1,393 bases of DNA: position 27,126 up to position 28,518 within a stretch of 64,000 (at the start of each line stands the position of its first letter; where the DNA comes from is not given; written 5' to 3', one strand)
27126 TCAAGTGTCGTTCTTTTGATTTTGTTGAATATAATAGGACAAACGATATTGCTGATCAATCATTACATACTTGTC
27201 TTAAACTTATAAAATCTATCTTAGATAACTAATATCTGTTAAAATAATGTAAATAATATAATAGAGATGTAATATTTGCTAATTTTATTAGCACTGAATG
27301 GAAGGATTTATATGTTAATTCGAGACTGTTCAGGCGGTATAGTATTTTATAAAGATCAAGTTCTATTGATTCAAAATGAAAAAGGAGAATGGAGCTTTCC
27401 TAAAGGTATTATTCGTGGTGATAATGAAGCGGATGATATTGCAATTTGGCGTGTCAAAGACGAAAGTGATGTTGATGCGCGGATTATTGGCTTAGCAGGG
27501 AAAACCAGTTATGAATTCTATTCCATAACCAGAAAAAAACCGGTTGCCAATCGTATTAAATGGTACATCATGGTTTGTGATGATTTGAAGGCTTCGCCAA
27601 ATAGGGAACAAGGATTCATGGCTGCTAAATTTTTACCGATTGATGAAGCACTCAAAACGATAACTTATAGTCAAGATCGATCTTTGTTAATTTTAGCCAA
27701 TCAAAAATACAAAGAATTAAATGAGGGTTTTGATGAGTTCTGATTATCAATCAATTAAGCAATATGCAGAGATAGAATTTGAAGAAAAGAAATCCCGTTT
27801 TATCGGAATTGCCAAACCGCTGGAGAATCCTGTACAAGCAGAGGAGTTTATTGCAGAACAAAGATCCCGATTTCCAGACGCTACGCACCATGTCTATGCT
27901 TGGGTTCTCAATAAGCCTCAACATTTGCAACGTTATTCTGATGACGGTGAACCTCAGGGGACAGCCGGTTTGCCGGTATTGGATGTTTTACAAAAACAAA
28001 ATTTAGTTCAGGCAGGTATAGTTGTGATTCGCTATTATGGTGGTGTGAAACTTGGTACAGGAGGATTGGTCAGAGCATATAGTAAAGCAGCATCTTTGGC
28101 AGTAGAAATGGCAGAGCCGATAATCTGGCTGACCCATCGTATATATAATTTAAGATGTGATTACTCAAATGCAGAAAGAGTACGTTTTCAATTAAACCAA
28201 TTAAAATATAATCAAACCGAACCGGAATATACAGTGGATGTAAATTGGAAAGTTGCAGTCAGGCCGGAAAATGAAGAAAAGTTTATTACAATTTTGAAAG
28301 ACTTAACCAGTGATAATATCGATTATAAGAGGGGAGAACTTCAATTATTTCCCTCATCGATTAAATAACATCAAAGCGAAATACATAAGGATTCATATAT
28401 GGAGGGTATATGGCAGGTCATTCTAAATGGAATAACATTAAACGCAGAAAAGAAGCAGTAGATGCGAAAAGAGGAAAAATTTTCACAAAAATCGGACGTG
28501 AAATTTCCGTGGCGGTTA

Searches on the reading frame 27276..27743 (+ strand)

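Call 77: search_protein_families(library=pfam, proteins=[window:27276-27743:+])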
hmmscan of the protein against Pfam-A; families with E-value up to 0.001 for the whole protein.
window:27276-27743:+ (155 aa): 1 family
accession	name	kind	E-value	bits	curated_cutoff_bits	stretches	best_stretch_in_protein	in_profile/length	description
PF00293.34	NUDIX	-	5.3e-06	26.9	21.1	1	22-135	8-128/134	NUDIX domain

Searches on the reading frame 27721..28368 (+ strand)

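Call 77: search_protein_families(library=pfam, proteins=[window:27721-28368:+])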
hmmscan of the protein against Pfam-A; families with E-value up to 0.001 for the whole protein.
window:27721-28368:+ (215 aa): 2 families
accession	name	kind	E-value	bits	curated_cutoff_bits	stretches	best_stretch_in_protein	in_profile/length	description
PF01205.25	UPF0029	-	7.5e-37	126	27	1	23-127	1-106/107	Uncharacterized protein family UPF0029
PF09186.17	DUF1949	-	6.4e-07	29.6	23.7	1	144-198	1-55/56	Domain of unknown function (DUF1949)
